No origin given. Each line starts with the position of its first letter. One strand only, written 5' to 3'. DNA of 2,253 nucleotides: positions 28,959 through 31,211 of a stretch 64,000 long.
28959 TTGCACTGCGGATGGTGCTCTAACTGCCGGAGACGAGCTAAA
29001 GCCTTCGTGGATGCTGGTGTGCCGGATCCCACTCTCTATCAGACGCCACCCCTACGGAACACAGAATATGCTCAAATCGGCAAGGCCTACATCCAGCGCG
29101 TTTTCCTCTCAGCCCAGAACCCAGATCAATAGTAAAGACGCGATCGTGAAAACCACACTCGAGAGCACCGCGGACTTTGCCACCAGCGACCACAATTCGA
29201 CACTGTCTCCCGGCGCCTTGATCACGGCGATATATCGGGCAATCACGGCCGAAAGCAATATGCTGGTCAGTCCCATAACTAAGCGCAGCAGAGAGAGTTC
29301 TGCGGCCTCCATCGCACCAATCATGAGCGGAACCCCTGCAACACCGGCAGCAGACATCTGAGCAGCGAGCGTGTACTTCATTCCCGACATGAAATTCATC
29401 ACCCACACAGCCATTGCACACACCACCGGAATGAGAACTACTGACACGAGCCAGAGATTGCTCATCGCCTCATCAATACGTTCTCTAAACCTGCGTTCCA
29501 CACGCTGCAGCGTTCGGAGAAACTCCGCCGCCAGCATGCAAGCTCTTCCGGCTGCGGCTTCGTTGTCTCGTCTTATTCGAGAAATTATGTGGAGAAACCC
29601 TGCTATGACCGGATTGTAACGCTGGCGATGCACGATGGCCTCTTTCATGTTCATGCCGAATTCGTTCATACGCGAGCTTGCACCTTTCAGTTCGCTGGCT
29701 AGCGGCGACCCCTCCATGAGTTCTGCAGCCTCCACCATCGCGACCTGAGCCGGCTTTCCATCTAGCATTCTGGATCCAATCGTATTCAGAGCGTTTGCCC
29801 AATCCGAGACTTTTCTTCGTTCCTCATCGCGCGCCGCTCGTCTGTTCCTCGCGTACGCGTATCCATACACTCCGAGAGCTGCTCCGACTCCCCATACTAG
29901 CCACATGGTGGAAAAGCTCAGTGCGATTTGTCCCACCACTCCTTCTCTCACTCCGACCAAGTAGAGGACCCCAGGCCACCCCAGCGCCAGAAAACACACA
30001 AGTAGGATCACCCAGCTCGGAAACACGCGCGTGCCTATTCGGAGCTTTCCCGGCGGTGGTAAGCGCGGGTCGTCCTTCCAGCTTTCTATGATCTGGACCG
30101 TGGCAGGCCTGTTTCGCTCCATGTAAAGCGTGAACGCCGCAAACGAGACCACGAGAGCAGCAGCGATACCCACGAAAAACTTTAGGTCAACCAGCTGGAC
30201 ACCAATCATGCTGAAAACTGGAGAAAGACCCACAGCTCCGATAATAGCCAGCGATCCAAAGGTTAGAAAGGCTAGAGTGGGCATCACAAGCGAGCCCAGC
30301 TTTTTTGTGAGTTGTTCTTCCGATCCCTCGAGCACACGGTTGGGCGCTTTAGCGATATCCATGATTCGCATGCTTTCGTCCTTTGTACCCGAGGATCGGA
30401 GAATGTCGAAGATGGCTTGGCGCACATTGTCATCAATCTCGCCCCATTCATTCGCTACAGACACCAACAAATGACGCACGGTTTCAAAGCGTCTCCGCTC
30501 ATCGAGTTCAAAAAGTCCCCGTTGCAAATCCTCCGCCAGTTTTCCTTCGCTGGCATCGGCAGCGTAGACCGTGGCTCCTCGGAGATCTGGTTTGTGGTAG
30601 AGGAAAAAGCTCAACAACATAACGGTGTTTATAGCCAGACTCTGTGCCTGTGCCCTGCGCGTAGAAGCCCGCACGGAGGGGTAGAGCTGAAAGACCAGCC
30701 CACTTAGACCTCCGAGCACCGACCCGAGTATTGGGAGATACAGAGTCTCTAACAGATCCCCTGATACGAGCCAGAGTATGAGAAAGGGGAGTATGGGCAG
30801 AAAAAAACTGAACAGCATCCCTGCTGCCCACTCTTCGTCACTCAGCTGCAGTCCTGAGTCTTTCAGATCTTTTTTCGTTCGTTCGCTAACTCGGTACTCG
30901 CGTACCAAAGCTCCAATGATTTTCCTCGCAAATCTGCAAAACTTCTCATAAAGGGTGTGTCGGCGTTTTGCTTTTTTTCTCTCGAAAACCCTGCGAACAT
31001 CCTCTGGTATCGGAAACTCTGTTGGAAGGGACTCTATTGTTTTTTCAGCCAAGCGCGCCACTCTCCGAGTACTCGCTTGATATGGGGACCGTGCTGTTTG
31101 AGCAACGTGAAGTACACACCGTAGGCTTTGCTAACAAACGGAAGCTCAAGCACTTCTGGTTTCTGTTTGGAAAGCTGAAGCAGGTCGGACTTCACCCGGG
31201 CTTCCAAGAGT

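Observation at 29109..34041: Oversized T4P/T2SS-family ATPase with duplicated CxxC modules and a Walker A variant (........), paired with a FlaJ/TadC-like platform and preceded by a GG-less MoaD-like beta-grasp gene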

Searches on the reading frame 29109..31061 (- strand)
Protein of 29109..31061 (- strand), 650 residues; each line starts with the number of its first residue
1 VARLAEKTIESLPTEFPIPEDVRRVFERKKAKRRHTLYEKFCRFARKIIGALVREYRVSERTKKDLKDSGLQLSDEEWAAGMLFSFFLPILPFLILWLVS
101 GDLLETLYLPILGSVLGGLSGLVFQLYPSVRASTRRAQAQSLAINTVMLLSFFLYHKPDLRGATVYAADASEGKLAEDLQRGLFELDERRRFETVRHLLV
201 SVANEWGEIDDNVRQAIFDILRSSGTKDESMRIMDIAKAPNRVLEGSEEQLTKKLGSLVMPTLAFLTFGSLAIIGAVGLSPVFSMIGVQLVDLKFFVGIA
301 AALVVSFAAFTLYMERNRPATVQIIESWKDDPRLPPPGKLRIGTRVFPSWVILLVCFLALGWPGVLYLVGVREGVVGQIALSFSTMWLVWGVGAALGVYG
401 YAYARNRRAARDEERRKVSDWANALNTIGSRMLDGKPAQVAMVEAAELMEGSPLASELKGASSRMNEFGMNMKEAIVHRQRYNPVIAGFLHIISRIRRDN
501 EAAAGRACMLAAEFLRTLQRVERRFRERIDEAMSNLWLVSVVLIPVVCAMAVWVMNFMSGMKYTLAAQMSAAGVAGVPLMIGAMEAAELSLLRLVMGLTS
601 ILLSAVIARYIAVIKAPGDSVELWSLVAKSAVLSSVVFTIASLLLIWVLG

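Call 3: search_protein_families(library=pfam, proteins=[window:29109-31061:-], max_evalue=0.1)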
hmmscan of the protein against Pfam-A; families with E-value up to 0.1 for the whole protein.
window:29109-31061:- (650 aa): 0 families

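Call 4: search_protein_families(library=ncbifam, proteins=[window:29109-31061:-], max_evalue=0.1)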
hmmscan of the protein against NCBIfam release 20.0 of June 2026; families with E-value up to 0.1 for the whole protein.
window:29109-31061:- (650 aa): 0 families

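Call 10: find_homologous_proteins(query=window:29109-31061:-)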
Query window:29109-31061:- (650 aa): 82 proteins with E <= 0.001 among 8000 candidates.
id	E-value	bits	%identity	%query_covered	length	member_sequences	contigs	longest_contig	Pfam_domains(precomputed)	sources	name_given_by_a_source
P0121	0.0e+0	1414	100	100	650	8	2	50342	-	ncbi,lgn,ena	-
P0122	1.2e-293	994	68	99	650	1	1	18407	-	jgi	-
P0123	2.2e-271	920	62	99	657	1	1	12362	-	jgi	jgi:hypothetical protein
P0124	5.4e-270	915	61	99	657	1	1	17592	-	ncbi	-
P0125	1.3e-267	908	62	99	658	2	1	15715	-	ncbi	-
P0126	1.2e-266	904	62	99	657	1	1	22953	-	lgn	-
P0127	2.4e-265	900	62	99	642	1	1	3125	-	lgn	-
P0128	8.6e-264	895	62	99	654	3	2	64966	-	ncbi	ncbi:MAG: hypothetical protein QW179_00750 [Candidatus Hadarchaeales archaeon]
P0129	6.3e-262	889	61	99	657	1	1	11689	-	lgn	-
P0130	9.6e-260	882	61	99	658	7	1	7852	-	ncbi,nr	ncbi:MAG: hypothetical protein DRN83_03095 [Hadesarchaea archaeon]|nr:MAG: hypothetical protein DRN8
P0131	2.4e-257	874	61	99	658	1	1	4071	-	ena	-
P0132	7.8e-256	869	62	99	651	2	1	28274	-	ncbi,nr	ncbi:MAG: hypothetical protein QMD00_01595 [Hadesarchaea archaeon]|nr:hypothetical protein [Hadesarc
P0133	2.4e-255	867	61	99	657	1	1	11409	-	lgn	-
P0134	1.9e-253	861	60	99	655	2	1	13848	-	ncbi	ncbi:MAG: hypothetical protein AB1476_05840 [Candidatus Hadarchaeota archaeon]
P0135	4.0e-253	860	60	99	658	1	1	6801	-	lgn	-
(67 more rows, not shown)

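Call 31: predict_structure(alignment_id=A2)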
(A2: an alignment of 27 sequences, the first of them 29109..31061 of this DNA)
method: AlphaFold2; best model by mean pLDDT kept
length: 650 residues; sequences in the alignment: 27
mean_pLDDT: 81.7   pTM: 0.79
mean pLDDT of the five models: 81.7, 80.8, 78.6, 76.9, 74.1
residues with pLDDT >= 90: 160; 70-90: 386; 50-70: 80; < 50: 24
segments of 3 or more residues with pLDDT < 50: 1-12, 30-32, 576-582
pLDDT, mean of each block of 10 residues (from residue 1): 35 53 52 73 89 84 85 88 90 86 80 90 90 87 90 89 89 88 84 84 89 91 79 86 88 87 89 82 62 82 91 87 60 74 80 85 76 63 76 89 84 83 93 91 90 86 86 73 80 88 91 90 88 88 91 80 63 52 65 90 93 83 89 92 77
secondary structure, 60 per line:
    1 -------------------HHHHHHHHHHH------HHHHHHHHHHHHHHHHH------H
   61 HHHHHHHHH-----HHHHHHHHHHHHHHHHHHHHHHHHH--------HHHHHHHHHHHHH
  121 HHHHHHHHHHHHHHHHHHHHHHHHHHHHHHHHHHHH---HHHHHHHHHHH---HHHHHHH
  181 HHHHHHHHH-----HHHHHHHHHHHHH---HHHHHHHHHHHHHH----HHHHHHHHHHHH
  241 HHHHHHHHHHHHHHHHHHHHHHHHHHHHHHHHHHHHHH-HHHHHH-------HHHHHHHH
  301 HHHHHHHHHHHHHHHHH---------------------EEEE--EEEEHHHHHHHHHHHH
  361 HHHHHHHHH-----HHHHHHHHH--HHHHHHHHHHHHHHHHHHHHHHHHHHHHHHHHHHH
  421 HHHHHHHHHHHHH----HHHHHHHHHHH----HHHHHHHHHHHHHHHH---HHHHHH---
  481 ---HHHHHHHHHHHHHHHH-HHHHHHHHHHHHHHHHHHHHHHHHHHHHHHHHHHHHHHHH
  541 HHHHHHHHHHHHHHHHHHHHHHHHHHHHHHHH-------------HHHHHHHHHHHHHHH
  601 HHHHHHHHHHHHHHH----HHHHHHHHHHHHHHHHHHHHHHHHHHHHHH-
elements in order: H20-30 H37-53 H60-69 H75-99 H108-156 H160-170 H174-189 H195-207 H211-224 H229-278 H280-285 H293-317 E339-342 E345-348 H349-369 H375-383 H386-433 H438-448 H453-468 H472-477 H484-499 H501-572 H586-615 H620-649

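Call 35: search_protein_representatives(alignment_id=A2)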
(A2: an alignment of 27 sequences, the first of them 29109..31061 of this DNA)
Query: 27 sequences, 658 profile positions. Proteins with E-value up to 0.001 (for the whole library): 625; up to 1e-10: 425; up to 1e-30: 164. The best 150 are listed.
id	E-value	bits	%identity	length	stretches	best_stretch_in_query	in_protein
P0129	0.0e+00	1065.0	-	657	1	1-656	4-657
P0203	3.9e-239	811.8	-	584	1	61-656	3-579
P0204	1.0e-177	608.9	-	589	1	34-653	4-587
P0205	8.5e-123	427.4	-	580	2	35-331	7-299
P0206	1.8e-107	376.8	-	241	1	411-653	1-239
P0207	2.7e-79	283.7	-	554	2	33-330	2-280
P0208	6.2e-79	282.5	-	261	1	218-465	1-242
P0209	1.1e-67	245.3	-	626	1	34-643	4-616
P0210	1.9e-64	234.6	-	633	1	50-648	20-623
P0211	7.5e-60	219.5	-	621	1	50-653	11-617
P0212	3.2e-58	214.1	-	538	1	30-541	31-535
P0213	1.4e-57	211.9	-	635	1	35-651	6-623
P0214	1.1e-56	209.0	-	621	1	34-652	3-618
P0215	2.9e-56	207.6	-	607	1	32-652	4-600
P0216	2.9e-55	204.3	-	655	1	26-650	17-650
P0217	3.7e-55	204.0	-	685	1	22-655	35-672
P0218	6.1e-55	203.2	-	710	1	16-654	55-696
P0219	1.3e-54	202.1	-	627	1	32-652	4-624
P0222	6.8e-54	199.8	-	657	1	17-655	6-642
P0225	2.7e-52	194.5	-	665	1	2-650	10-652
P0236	2.2e-50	188.2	-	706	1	24-655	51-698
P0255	2.9e-44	167.9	-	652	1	24-653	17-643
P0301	4.7e-37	144.1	-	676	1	19-655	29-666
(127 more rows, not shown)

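Call 37: fold_search(model_id=the predicted structure, library=pdb)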
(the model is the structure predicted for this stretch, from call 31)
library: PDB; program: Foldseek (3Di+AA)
matches with E <= 10: 219; with E <= 0.001: 0
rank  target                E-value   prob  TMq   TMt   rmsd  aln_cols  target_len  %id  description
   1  6rz5_B                3.5e-01  0.14  0.11  0.16  28.9       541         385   11  XFEL crystal structure of the human cysteinyl leukotriene receptor 1 in complex with zafirlukast (released 2019-10-30)
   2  9mw0_D                4.2e-01  0.05  0.09  0.08  34.5       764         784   11  Bipartite complex of MmpL5-AcpM from Mycolicibacterium smegmatis (released 2025-07-30)
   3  9mvz_D                6.2e-01  0.06  0.10  0.08  58.5       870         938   10  Tripartite complex of MmpL5-S5-AcpM from Mycolicibacterium smegmatis (released 2025-07-30)
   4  4c6g_D                6.7e-01  0.09  0.10  0.11  24.7       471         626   11  Structural Investigations into the Stereochemistry and Activity of a Phenylalanine-2,3-Aminomutase from Taxus chinensi (released 2014-05-07)
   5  9bir_A                7.5e-01  0.08  0.11  0.13  31.1       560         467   11  Cryo-EM structure of the mammalian peptide transporter PepT2 bound to cefadroxil (released 2024-07-24)
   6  2vmb_B                7.8e-01  1.00  0.15  0.73   3.4       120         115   15  The three-dimensional structure of the cytoplasmic domains of EpsF from the Type 2 Secretion System of Vibrio cholerae (released 2009-02-10)
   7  3c1q_B                8.1e-01  1.00  0.15  0.72   3.5       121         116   15  The three-dimensional structure of the cytoplasmic domains of EpsF from the Type 2 Secretion System of Vibrio cholerae (released 2009-02-03)
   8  8j46                  8.5e-01  0.20  0.15  0.22  20.5       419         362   12  Human Consensus Olfactory Receptor OR52c in apo state, OR52c-bRIL (released 2023-12-20)
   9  8qai_B                8.5e-01  0.12  0.11  0.15  30.6       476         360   11  X-ray crystal structure of a de novo designed single-chain parallel coiled-coil alpha-helical barrel with 7 inner heli (released 2024-07-03)
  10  6rz4                  8.8e-01  0.09  0.10  0.15  29.2       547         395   11  Crystal structure of cysteinyl leukotriene receptor 1 in complex with pranlukast (released 2019-10-30)
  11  6bs9_C                9.5e-01  1.00  0.15  0.67   3.3       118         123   13  Stage III sporulation protein AB (SpoIIIAB) (released 2018-01-17)
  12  5nj6_A                9.5e-01  0.10  0.12  0.16  27.2       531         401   11  Crystal structure of a thermostabilised human protease-activated receptor-2 (PAR2) in ternary complex with Fab3949 and (released 2017-05-03)
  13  4bab_A                9.9e-01  0.10  0.13  0.13  24.8       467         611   11  Redesign of a Phenylalanine Aminomutase into a beta-Phenylalanine Ammonia Lyase (released 2013-01-16)
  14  3c1q_A                1.0e+00  1.00  0.15  0.76   2.4       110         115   11  The three-dimensional structure of the cytoplasmic domains of EpsF from the Type 2 Secretion System of Vibrio cholerae (released 2009-02-03)
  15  2vmb_A                1.0e+00  1.00  0.15  0.71   3.2       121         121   13  The three-dimensional structure of the cytoplasmic domains of EpsF from the Type 2 Secretion System of Vibrio cholerae (released 2009-02-10)
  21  5nbg_B                1.2e+00  1.00  0.14  0.73   3.2       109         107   16  Structure of the cytoplasmic domain I of OutF in the D. dadantii type II secretion system (released 2018-03-21)
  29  2whn_A                1.6e+00  1.00  0.14  0.73   2.5       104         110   15  N-terminal domain from the PilC type IV pilus biogenesis protein (released 2010-05-19)
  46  2whn_B                2.1e+00  0.99  0.14  0.78   2.7       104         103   14  N-terminal domain from the PilC type IV pilus biogenesis protein (released 2010-05-19)
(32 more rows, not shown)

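Call 38: search_protein_families(library=pfam, alignment_id=A3, max_evalue=0.01)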
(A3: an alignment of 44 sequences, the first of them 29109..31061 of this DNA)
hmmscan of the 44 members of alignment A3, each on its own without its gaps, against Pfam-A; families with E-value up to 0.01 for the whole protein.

A. member 1, window:29109-31061:- (650 aa): 0 families

B. families by the number of members that match (of 44 scanned): 8 families
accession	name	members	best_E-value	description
PF00482.28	T2SSF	24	6.6e-10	Type II secretion system (T2SS), protein F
PF20990.2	DUF2207_C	4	0.00093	Predicted membrane protein (DUF2207) C-terminal domain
PF09548.15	Spore_III_AB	2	1.5e-06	Stage III sporulation protein AB (spore_III_AB)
PF12644.12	DUF3782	1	0.00037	Protein of unknown function (DUF3782)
PF07332.16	Phage_holin_3_6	1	0.0013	Putative Actinobacterial Holin-X, holin superfamily III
PF04145.20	Ctr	1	0.0049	Ctr copper transporter family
PF03081.22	Exo70_C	1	0.0064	Exo70 exocyst complex subunit C-terminal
PF11239.13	DUF3040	1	0.0072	Protein of unknown function (DUF3040)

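Call 39: list_cluster_members(proteins=[P0209, P0210, P0213, P0216, P0218, P0222, P0225, P0236, P0255, P0301])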
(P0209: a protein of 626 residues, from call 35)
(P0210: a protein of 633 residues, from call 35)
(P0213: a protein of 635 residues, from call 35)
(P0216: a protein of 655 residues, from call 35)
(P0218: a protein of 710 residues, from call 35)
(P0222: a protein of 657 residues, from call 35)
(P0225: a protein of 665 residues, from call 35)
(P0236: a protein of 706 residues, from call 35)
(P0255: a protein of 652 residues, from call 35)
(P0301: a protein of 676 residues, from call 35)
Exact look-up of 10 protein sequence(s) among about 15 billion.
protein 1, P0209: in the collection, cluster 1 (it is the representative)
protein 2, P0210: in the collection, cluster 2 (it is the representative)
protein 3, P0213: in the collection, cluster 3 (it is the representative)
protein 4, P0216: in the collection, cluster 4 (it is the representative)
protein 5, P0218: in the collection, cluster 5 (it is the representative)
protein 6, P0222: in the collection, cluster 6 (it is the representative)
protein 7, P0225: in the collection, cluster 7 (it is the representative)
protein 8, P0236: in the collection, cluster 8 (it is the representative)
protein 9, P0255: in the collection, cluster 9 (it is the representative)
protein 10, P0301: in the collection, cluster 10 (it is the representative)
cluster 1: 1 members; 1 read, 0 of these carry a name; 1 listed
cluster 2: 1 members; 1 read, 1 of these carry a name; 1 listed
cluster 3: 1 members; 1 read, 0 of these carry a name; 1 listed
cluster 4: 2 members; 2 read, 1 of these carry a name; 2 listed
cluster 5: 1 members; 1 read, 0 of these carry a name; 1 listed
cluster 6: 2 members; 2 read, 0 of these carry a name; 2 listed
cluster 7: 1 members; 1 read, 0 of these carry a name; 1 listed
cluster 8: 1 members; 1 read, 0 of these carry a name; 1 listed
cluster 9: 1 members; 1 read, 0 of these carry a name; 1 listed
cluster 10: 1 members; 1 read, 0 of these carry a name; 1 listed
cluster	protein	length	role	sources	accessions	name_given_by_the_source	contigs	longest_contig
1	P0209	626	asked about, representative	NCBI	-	-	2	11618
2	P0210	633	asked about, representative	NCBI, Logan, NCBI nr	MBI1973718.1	hypothetical protein HYS54_02800 [Candidatus Micrarchaeota archaeon] | hypothetical protein [Candidatus Micrarchaeota archaeon]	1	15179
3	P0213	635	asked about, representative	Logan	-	-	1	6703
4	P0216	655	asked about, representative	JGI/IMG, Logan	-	hypothetical protein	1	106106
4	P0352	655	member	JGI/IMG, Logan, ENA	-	-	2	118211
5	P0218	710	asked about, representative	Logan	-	-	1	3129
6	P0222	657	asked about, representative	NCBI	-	-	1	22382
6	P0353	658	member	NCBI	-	-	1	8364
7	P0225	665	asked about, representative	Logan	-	-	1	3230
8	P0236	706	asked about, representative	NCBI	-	-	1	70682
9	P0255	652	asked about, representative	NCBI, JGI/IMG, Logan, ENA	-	-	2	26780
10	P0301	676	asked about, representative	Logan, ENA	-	-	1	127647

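Call 66: search_protein_families(library=pfam, proteins=[P0209, P0210, P0211, P0213, P0214, P0215, P0216, P0217, P0219, P0222], max_evalue=0.01)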
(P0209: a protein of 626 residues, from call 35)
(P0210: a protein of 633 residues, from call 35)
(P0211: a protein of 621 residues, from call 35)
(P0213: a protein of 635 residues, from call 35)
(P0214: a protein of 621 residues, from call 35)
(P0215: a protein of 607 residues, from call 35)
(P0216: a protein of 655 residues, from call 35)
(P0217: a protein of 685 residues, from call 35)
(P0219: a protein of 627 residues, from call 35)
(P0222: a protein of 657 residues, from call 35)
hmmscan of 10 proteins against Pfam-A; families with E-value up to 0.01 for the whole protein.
P0209 (626 aa): 0 families

P0210 (633 aa): 1 family
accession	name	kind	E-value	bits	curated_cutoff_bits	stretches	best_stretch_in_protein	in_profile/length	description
PF07332.16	Phage_holin_3_6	-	0.0013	19.2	28.4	0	25-84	11-70/116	Putative Actinobacterial Holin-X, holin superfamily III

P0211 (621 aa): 1 family
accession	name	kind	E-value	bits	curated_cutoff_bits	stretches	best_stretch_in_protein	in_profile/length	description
PF00482.28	T2SSF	-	6.7e-08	33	25.2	1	106-236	2-123/125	Type II secretion system (T2SS), protein F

P0213 (635 aa): 1 family
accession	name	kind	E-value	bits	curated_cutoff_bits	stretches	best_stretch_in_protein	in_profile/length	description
PF11239.13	DUF3040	-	0.0072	17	24.7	0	28-95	21-83/84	Protein of unknown function (DUF3040)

P0214 (621 aa): 1 family
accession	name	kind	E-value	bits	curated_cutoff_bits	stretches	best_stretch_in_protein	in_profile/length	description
PF00482.28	T2SSF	-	5.4e-05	23.6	25.2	1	394-519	4-120/125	Type II secretion system (T2SS), protein F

P0215 (607 aa): 0 families

P0216 (655 aa): 1 family
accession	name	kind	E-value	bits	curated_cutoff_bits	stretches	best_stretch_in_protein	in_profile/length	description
PF00482.28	T2SSF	-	0.0032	17.9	25.2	0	137-266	2-122/125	Type II secretion system (T2SS), protein F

P0217 (685 aa): 0 families

P0219 (627 aa): 2 families
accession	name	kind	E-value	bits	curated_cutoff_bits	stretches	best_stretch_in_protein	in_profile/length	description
PF20990.2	DUF2207_C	-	0.00093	19.4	33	1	193-303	91-206/247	Predicted membrane protein (DUF2207) C-terminal domain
PF00482.28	T2SSF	-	0.0013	19.1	25.2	1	117-250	2-125/125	Type II secretion system (T2SS), protein F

P0222 (657 aa): 1 family
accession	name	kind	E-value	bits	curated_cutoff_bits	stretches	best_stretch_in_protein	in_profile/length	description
PF00482.28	T2SSF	-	0.0053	17.2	25.2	1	402-543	3-121/125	Type II secretion system (T2SS), protein F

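Call 81: find_related_loci(query=A6, collection=metagenome_contigs, flank=5000)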
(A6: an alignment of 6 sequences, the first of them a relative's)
Query A6 (621 aa) in metagenome_contigs; peptide patterns used: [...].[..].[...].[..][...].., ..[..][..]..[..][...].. (x = any residue, [..] = any of these).
140 stretches matched a pattern; 15 encode a relative of the query (tblastn E <= 1e-3); 15 distinct loci.
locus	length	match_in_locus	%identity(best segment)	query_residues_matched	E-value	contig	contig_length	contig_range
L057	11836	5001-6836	40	9-614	2e-143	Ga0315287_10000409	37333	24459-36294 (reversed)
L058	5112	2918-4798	38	2-620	3e-142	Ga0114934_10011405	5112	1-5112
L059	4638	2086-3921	38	9-614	7e-143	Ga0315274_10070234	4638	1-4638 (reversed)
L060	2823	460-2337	36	2-619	3e-146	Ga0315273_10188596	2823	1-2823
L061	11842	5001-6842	40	3-614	3e-139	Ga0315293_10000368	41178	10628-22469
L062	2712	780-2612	36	9-614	2e-137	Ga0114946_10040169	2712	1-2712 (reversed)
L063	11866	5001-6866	40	1-614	2e-147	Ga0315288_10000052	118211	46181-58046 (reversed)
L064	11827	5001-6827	36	15-618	7e-118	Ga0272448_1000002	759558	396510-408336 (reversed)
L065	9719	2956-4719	31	2-618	2e-95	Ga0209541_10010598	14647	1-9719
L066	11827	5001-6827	36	15-618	7e-117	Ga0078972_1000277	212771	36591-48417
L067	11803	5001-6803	30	10-615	8e-90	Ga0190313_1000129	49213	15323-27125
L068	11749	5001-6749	32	6-612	1e-85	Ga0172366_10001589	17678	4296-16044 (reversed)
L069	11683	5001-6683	28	1-607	8e-62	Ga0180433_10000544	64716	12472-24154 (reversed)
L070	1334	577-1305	43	9-248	2e-63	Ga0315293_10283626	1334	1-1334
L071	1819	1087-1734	30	12-228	8e-20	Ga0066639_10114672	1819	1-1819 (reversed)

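Call 84: search_protein_families(library=pfam, proteins=[L065:884-2935:+, L065:2923-4725:+, L061:6875-7405:+, L061:7392-7820:+, L061:7774-8193:+, L061:8145-8606:+, L061:8596-9063:+, L061:9060-9497:+, L061:4068-4346:+], max_evalue=0.01)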
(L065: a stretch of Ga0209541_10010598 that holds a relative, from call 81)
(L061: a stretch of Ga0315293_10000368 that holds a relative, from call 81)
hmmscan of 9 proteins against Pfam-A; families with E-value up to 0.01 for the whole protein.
L065:884-2935:+ (684 aa): 6 families
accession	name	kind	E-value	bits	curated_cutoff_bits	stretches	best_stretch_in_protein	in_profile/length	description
PF00437.27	T2SSE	-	1.8e-21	76.7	24.9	1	356-560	90-279/370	Type II/IV secretion system protein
PF13173.12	AAA_14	-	5e-05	23.7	27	1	412-445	2-35/129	AAA domain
PF01637.24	ATPase_2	-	0.0007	19.9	33.2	0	410-436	18-44/225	ATPase domain predominantly from Archaea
PF13191.12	AAA_16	-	0.00075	20.5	32.6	1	412-453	24-66/167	AAA ATPase domain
PF13401.12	AAA_22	-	0.0035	18.1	27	0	411-465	4-60/130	AAA domain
PF09439.16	SRPRB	-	0.0075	16.1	25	0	411-439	2-30/178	Signal recognition particle receptor beta subunit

L065:2923-4725:+ (601 aa): 1 family
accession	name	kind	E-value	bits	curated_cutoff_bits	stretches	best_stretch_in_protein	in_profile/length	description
PF00482.28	T2SSF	-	0.0018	18.7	25.2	1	384-504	7-123/125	Type II secretion system (T2SS), protein F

L061:6875-7405:+ (177 aa): 0 families

L061:7392-7820:+ (143 aa): 0 families

L061:7774-8193:+ (140 aa): 0 families

L061:8145-8606:+ (154 aa): 0 families

L061:8596-9063:+ (156 aa): 0 families

L061:9060-9497:+ (146 aa): 0 families

L061:4068-4346:+ (93 aa): 1 family
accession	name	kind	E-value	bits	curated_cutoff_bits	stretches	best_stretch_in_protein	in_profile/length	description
PF12773.13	DZR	-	0.0018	18.8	27.3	0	6-33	12-38/45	Double zinc ribbon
